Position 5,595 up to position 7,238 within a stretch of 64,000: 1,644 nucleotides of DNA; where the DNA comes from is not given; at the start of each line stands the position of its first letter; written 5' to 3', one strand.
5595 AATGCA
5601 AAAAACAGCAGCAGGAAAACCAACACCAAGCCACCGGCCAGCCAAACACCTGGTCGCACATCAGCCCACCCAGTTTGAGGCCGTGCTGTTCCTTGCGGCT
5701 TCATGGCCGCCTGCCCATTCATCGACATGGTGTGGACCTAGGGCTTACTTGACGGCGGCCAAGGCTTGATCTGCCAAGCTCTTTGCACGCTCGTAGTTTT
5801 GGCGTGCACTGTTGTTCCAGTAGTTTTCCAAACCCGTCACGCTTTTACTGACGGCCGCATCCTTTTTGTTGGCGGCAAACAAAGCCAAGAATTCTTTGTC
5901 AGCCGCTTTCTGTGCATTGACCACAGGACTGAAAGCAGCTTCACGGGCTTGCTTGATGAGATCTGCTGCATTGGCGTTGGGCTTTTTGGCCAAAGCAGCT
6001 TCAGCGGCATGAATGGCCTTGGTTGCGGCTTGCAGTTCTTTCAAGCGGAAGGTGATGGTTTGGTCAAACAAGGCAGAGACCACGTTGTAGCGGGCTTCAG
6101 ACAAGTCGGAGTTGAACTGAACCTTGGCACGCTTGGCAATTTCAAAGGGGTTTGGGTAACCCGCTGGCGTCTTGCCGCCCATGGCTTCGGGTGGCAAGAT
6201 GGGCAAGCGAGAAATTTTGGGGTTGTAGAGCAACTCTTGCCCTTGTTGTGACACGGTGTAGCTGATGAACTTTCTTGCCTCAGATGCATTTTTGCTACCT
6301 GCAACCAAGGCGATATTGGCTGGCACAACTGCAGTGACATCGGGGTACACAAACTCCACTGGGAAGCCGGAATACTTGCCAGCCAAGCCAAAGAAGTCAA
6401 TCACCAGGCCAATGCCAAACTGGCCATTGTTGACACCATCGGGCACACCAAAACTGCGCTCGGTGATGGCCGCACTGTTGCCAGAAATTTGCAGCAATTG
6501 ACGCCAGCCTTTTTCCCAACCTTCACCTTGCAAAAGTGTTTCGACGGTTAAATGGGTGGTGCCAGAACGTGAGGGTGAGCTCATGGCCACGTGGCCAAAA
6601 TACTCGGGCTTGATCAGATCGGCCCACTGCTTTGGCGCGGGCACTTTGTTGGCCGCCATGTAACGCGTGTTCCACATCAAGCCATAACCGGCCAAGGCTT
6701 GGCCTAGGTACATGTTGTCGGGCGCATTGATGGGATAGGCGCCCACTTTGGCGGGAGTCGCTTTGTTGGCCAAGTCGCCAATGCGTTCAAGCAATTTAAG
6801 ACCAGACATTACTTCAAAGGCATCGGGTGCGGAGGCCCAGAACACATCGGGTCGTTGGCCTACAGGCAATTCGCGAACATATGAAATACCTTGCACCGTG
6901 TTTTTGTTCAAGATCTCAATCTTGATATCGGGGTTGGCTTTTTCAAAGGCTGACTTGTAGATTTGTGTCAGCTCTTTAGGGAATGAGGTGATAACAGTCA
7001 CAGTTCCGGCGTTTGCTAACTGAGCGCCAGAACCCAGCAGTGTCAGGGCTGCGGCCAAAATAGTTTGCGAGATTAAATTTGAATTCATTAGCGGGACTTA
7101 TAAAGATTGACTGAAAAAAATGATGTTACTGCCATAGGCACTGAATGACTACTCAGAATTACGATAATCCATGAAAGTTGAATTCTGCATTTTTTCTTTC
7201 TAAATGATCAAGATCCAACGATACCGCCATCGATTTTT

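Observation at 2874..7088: Candidate undescribed phosphorylated-acid importer: PgtC-like binding protein with a true ABC permease and ATPase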

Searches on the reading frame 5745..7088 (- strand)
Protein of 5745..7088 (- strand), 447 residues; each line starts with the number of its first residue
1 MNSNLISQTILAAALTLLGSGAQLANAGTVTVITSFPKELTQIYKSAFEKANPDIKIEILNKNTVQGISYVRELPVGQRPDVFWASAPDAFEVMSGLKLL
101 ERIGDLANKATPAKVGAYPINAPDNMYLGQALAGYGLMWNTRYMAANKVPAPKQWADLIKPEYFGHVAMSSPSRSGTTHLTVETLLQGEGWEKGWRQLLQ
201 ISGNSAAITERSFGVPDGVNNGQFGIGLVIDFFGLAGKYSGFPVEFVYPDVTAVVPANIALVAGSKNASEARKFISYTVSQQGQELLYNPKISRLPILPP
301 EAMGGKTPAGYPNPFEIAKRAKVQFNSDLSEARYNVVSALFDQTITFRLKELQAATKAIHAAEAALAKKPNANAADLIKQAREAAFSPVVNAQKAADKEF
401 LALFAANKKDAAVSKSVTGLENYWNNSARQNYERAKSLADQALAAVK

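Call 3: search_protein_families(library=pfam, proteins=[window:5745-7088:-])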
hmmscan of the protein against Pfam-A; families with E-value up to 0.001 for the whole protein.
window:5745-7088:- (447 aa): 3 families
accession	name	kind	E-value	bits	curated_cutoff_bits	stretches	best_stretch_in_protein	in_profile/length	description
PF13343.11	SBP_bac_6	-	2.1e-20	73.7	24.6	1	117-289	47-213/245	Bacterial extracellular solute-binding protein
PF01547.30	SBP_bac_1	-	1.9e-12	48.2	26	1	39-285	9-307/307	Bacterial extracellular solute-binding protein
PF13531.11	SBP_bac_11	-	6.2e-09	36.4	25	1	45-287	17-221/227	Bacterial extracellular solute-binding protein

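Call 4: search_protein_families(library=ncbifam, proteins=[window:5745-7088:-])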
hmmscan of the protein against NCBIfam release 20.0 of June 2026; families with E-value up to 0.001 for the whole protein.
window:5745-7088:- (447 aa): 3 families
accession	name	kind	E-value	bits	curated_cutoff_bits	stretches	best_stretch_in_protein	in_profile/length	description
TIGR03261.1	phnS2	equivalog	6.6e-35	120.8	392.75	1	13-289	7-280/334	putative 2-aminoethylphosphonate ABC transporter substrate-binding protein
NF011620.1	PRK15046.1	equivalog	4.5e-06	25.7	310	1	149-285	136-279/334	2-aminoethylphosphonate ABC transporter substrate-binding protein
TIGR03227.1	PhnS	equivalog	5.1e-06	25.6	395.3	0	10-177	16-174/360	2-aminoethylphosphonate ABC transporter substrate-binding protein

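Call 5: search_solved_structures(query=window:5745-7088:-, max_evalue=0.01, show_alignments=3)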
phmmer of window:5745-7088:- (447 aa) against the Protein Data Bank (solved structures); distinct sequences matched with E-value up to 0.01: 22.
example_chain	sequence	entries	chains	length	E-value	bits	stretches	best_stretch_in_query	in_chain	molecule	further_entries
8x1a_B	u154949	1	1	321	6.6e-16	61.4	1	125-289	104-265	Iron(III) ABC transporter, periplasmic iron-compound-binding protein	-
6wce_A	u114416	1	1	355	3e-12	49.4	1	134-289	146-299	Pyridoxal-5-phosphate binding protein A (P5PA)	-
4r72_A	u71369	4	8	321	1.2e-10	44.2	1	126-289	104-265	ABC-type Fe3+ transport system, periplasmic component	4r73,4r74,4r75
3c9h_A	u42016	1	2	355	2.5e-05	26.6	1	25-307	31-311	ABC transporter, substrate binding protein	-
2o69_A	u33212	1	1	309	4.9e-05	25.6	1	30-289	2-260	Iron-utilization periplasmic protein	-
2o6a_A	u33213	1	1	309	0.00014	24.1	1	30-289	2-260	Iron-utilization periplasmic protein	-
1nnf_A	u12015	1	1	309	0.00016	23.9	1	30-289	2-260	Iron-utilization periplasmic protein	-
1qvs_A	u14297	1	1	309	0.00016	23.9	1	30-289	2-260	Iron-utilization periplasmic protein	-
1poy_1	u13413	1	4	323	0.00017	23.9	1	153-313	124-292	SPERMIDINE/PUTRESCINE-BINDING PROTEIN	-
1pot_A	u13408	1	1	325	0.00017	23.8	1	153-313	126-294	SPERMIDINE/PUTRESCINE-BINDING PROTEIN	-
1d9v_A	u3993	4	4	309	0.0002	23.6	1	30-289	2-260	PROTEIN (iron-utilization periplasmic protein) | FERRIC IRON BINDING PROTEIN | Iron-utilization periplasmic protein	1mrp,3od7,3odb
2o68_A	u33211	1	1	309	0.0002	23.6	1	30-289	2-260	Iron-utilization periplasmic protein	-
8y5h_E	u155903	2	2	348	0.0002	23.6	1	153-313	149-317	Spermidine/putrescine-binding periplasmic protein | Putrescine-binding periplasmic protein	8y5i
1qw0_A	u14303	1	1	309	0.00038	22.7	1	30-289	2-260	Iron-utilization periplasmic protein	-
3kn8_A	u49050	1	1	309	0.00041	22.6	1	30-289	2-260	Iron-utilization periplasmic protein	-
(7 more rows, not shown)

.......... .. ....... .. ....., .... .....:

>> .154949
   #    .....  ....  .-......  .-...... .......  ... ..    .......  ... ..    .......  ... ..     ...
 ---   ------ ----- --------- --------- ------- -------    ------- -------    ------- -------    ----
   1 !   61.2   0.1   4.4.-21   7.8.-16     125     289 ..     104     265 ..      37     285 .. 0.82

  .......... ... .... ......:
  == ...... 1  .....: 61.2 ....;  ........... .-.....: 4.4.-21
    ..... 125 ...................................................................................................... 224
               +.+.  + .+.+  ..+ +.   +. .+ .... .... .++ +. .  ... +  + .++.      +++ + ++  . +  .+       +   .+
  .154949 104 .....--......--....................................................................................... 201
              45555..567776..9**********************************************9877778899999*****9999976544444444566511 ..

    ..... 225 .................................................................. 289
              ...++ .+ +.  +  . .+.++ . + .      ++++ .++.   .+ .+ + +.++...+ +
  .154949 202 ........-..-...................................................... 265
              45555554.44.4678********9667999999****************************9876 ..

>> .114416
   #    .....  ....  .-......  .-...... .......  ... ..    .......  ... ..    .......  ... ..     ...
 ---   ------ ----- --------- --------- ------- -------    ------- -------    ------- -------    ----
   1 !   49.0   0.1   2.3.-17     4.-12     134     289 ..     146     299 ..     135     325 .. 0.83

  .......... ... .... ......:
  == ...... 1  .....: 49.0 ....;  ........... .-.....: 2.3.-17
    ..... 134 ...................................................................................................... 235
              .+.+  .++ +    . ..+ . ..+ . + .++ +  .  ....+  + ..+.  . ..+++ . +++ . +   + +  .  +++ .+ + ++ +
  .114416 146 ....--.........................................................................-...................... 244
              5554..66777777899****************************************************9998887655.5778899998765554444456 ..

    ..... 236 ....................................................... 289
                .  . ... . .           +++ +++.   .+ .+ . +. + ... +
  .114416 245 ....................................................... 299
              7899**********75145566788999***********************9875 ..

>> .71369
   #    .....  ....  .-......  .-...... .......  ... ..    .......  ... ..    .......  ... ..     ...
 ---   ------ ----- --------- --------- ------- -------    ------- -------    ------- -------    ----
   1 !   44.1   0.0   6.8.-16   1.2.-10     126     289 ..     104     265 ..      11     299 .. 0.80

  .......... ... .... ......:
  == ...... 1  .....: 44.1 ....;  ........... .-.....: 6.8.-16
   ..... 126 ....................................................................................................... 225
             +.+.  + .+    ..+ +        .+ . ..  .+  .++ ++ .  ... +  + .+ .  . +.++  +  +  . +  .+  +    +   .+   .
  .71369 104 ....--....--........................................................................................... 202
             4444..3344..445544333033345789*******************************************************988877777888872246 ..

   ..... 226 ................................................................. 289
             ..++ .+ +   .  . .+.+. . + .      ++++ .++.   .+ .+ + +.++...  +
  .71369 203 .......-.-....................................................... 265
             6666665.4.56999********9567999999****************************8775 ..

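Call 6: find_homologous_proteins(query=window:5745-7088:-)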
Query window:5745-7088:- (447 aa): 6853 proteins with E <= 0.001 among 8000 candidates; the best 120 are listed.
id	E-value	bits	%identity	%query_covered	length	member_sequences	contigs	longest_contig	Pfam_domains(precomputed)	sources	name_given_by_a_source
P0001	1.3e-289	978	100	100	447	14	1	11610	PF13531.12,PF13343.12,PF01547.31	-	-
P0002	7.9e-289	975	99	100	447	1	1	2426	PF13531.12,PF13343.12,PF01547.31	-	-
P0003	3.1e-288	973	99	100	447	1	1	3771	PF13531.12,PF13343.12,PF01547.31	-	-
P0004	3.6e-288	973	99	100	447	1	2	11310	PF13531.12,PF13343.12,PF01547.31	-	-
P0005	4.4e-288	973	99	100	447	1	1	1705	PF13531.12,PF13343.12,PF01547.31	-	-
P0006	1.3e-287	971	99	100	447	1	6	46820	PF13531.12,PF13343.12,PF01547.31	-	-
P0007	1.6e-287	971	99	100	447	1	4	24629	PF13531.12,PF13343.12,PF01547.31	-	-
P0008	3.8e-287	970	99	100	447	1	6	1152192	PF13531.12,PF13343.12,PF01547.31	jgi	jgi:ABC-type Fe3+ transport system substrate-binding protein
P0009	6.2e-287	969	99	100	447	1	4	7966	PF13531.12,PF13343.12,PF01547.31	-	-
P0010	8.1e-287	969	99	100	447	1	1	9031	PF13531.12,PF13343.12,PF01547.31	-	-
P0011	8.4e-287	969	99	100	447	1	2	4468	PF13531.12,PF13343.12,PF01547.31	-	-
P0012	8.7e-286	965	98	100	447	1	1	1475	PF13531.12,PF13343.12,PF01547.31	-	-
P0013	1.6e-285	964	98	100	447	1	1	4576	PF13531.12,PF13343.12,PF01547.31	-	-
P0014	4.1e-282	953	97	100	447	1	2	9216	PF13531.12,PF13343.12,PF01547.31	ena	-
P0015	5.2e-282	953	97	100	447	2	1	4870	PF13531.12,PF13343.12,PF01547.31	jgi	jgi:phosphoglycerate transport regulatory protein PgtC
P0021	1.1e-278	942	96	100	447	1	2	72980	PF13531.12,PF13343.12,PF01547.31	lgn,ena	-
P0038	7.7e-267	903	91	100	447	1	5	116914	PF13531.12,PF13343.12,PF01547.31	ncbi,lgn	-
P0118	6.9e-261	883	89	100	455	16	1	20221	PF13531.12,PF13343.12,PF01547.31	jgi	jgi:ABC-type Fe3+ transport system substrate-binding protein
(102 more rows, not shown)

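Call 16: search_dna_similar(query=window:5745-7088:-, collection=plasmids, mode=protein, max_rows=40)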
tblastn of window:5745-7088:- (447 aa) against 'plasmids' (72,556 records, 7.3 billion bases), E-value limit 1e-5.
Records with a match: 423; places in all: 610; records where one place covers at least 80% of the query: 36.
Best place of each record, by identity: <60% 423.
By first word of the organism name: Sinorhizobium 79; Rhizobium 31; Phaeobacter 27; Azospirillum 25; Paracoccus 21; Agrobacterium 21; Ralstonia 18; Pantoea 18; Ensifer 17; Vibrio 12; and 64 more.
By predicted mobility (MOB-suite, as given by PLSDB): non-mobilizable 271; mobilizable 90; conjugative 62.
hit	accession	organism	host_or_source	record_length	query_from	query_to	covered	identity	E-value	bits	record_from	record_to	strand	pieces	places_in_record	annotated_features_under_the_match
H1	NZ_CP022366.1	Azospirillum sp. TSH58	single cell,paddy soils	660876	27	447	94%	53.3%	2e-125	408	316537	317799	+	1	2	extracellular solute-binding protein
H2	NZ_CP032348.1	Azospirillum brasilense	soil sample,Agricultural field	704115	27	432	91%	54.5%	8e-127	412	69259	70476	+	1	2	extracellular solute-binding protein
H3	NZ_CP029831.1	Azospirillum ramasamyi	single cell,Cow dung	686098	27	447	94%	52.4%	2e-128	416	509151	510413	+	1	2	extracellular solute-binding protein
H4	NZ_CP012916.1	Azospirillum brasilense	Digitaria eriantha,microbe,root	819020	27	432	91%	54.3%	1e-126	411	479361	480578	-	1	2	extracellular solute-binding protein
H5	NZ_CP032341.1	Azospirillum brasilense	soil sample,Agricultural field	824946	27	432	91%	54.3%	1e-126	411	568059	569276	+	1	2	extracellular solute-binding protein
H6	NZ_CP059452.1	Azospirillum brasilense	Prokaryotes,soil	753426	27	432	91%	54.3%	1e-126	411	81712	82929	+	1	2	extracellular solute-binding protein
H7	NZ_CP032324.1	Azospirillum argentinense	soil sample,Agricultural field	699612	27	432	91%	54.0%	5e-126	410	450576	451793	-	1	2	extracellular solute-binding protein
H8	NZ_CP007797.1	Azospirillum argentinense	Triticum aestivum L.,Root,wheat ...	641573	27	432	91%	54.0%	7e-126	409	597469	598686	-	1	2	extracellular solute-binding protein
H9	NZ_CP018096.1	Chelatococcus daeguensis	sigle cell,power plant biotrickling ...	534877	28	443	93%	52.5%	2e-123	402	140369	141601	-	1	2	extracellular solute-binding protein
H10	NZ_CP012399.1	Chelatococcus sp. CO-6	whole organism,Shengli Oilfield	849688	28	432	91%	52.2%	2e-117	385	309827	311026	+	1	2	extracellular solute-binding protein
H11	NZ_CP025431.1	Paracoccus zhejiangensis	single cell,sludge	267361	30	444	93%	50.5%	6e-120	392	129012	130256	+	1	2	extracellular solute-binding protein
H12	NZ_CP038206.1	Paracoccus pantotrophus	single cell,soil associated with ...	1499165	27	444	94%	49.2%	1e-113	374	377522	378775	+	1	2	none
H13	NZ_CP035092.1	Paracoccus denitrificans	Homo sapiens,cell culture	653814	27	444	94%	48.8%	2e-111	367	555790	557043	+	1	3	extracellular solute-binding protein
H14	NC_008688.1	Paracoccus denitrificans PD1222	-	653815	27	444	94%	48.8%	2e-111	367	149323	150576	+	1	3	extracellular solute-binding protein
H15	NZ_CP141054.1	Paracoccus denitrificans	-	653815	27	444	94%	48.8%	2e-111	367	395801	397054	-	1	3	extracellular solute-binding protein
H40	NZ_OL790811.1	Proteus mirabilis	-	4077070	30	346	71%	30.9%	1e-39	159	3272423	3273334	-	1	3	none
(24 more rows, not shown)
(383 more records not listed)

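Call 17: get_annotated_region(hit=H14, flank=8000)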
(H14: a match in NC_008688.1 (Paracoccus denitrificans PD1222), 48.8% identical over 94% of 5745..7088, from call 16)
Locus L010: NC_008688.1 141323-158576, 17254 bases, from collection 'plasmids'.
description: Paracoccus denitrificans PD1222 plasmid 1, complete sequence
organism: Paracoccus denitrificans PD1222 (NCBI taxid 318586)
taxonomy: Bacteria; Pseudomonadota; Alphaproteobacteria; Rhodobacterales; Paracoccaceae; Paracoccus; Paracoccus denitrificans; Paracoccus denitrificans PD1222
host: -; source: -; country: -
typing (MOB-suite, as given by PLSDB): non-mobilizable; replicon rep_cluster_560,rep_cluster_969
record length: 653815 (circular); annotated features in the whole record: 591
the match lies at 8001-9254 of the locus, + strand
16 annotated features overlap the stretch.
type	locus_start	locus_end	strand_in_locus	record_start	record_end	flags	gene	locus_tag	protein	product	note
CDS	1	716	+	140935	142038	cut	-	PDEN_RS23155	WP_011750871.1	ABC transporter ATP-binding protein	-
CDS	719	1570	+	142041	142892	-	-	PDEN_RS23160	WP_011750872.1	inositol monophosphatase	-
CDS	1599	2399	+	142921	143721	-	-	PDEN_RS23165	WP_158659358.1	MurR/RpiR family transcriptional regulator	GO:0006355 - regulation of DNA-templated transcription [Evidence IEA]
CDS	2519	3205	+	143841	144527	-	aphA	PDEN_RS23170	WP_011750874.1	acid phosphatase AphA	-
CDS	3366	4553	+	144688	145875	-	-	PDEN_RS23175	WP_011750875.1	substrate-binding domain-containing protein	-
CDS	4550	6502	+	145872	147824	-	-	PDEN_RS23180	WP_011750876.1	ATP-binding protein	-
CDS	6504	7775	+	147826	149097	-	-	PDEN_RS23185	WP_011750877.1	sigma-54 dependent transcriptional regulator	GO:0006355 - regulation of DNA-templated transcription [Evidence IEA]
CDS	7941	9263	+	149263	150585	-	-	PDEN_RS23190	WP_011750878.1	extracellular solute-binding protein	-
CDS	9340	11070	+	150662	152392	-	-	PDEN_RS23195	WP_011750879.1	iron ABC transporter permease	GO:0006826 - iron ion transport [Evidence IEA]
CDS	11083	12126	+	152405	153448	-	-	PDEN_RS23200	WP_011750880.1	ABC transporter ATP-binding protein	-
CDS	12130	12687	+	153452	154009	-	-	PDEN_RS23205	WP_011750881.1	histidine phosphatase family protein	-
CDS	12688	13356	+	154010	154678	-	-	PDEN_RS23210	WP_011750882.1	pyridoxal 5'-phosphate synthase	GO:0008615 - pyridoxine biosynthetic process [Evidence IEA]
CDS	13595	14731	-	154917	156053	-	-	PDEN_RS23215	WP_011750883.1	fumarylacetoacetate hydrolase family protein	-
CDS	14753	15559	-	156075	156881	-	-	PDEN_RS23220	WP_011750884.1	shikimate dehydrogenase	-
CDS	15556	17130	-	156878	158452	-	-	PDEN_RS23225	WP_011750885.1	aldehyde dehydrogenase (NADP(+))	-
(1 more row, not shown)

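Call 18: get_annotated_region(hit=H1, flank=8000)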
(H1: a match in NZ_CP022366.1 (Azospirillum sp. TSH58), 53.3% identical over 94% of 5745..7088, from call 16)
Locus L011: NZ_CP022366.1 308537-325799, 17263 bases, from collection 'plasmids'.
description: Azospirillum sp. TSH58 plasmid TSH58_p04, complete sequence
organism: Azospirillum sp. TSH58 (NCBI taxid 664962)
taxonomy: Bacteria; Pseudomonadota; Alphaproteobacteria; Rhodospirillales; Azospirillaceae; Azospirillum; Azospirillum sp. TSH58
host: -; source: single cell,paddy soils; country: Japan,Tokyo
typing (MOB-suite, as given by PLSDB): non-mobilizable
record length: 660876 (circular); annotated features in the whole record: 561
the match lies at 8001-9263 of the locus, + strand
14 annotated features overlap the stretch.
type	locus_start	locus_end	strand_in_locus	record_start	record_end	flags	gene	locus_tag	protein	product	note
CDS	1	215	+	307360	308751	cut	-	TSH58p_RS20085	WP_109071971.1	extracellular solute-binding protein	-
CDS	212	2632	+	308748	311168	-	-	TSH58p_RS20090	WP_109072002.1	ATP-binding protein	-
CDS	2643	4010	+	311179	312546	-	-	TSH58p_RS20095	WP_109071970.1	sigma-54 dependent transcriptional regulator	GO:0006355 - regulation of DNA-templated transcription [Evidence IEA]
CDS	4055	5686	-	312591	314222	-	-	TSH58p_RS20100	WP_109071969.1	bifunctional aspartate transaminase/aspartate 4-decarboxylase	-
CDS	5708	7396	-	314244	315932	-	aspT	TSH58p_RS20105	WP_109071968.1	aspartate-alanine antiporter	-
CDS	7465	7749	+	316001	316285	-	-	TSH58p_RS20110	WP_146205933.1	hypothetical protein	-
CDS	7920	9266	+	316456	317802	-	-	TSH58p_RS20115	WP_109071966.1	extracellular solute-binding protein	-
CDS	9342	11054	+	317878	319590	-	-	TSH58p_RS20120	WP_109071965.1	iron ABC transporter permease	GO:0006826 - iron ion transport [Evidence IEA]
CDS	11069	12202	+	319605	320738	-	-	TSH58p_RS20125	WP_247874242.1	ABC transporter ATP-binding protein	-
CDS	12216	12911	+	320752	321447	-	gph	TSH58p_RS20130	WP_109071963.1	phosphoglycolate phosphatase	GO:0043094 - cellular metabolic compound salvage [Evidence IEA]; GO:0008152 - metabolic process [Evidence IEA]; ...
CDS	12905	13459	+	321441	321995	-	-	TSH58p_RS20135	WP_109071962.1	histidine phosphatase family protein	-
CDS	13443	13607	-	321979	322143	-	-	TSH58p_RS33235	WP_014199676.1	hypothetical protein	-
CDS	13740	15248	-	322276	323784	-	-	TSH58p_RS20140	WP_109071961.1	FAD-binding oxidoreductase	-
CDS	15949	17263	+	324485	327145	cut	adhE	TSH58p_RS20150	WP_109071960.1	bifunctional acetaldehyde-CoA/alcohol dehydrogenase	GO:0006066 - alcohol metabolic process [Evidence IEA]; GO:0015976 - carbon utilization [Evidence IEA]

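Call 19: get_annotated_region(hit=H40, flank=8000)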
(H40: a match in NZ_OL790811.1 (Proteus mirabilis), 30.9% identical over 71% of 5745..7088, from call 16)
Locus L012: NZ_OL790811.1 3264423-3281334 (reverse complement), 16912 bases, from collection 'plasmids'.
description: Proteus mirabilis strain H63 plasmid unnamed, complete sequence
organism: Proteus mirabilis (NCBI taxid 584)
taxonomy: Bacteria; Pseudomonadota; Gammaproteobacteria; Enterobacterales; Morganellaceae; Proteus; Proteus mirabilis
host: -; source: -; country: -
typing (MOB-suite, as given by PLSDB): mobilizable; relaxase MOBP
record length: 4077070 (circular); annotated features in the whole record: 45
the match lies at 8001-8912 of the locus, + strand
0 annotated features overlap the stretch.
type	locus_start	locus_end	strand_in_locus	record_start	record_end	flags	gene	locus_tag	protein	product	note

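Call 20: search_protein_representatives(protein=window:5745-7088:-)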
Query: 447 residues. Proteins with E-value up to 0.001 (for the whole library): 2838; up to 1e-10: 1157; up to 1e-30: 249. The best 150 are listed.
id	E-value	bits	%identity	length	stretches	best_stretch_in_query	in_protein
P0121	1.9e-136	471.7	86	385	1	65-308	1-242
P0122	1.1e-127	442.9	71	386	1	9-289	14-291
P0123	6.1e-124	430.5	49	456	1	10-447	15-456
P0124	3.0e-119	415.0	44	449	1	8-444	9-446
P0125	3.6e-114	398.3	86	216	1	163-370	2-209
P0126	2.9e-108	378.9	44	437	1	14-446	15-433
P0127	3.6e-105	368.7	42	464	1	14-443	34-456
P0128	7.5e-103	361.0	40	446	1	11-444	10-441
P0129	1.2e-102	360.4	43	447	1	17-401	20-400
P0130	2.5e-101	356.0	45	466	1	12-446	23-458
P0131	2.8e-99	349.3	44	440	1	24-446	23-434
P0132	7.4e-98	344.6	86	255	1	106-281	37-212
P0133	5.3e-95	335.2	41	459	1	12-445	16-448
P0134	5.7e-94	331.8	81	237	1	26-207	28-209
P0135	1.8e-93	330.2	64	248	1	198-446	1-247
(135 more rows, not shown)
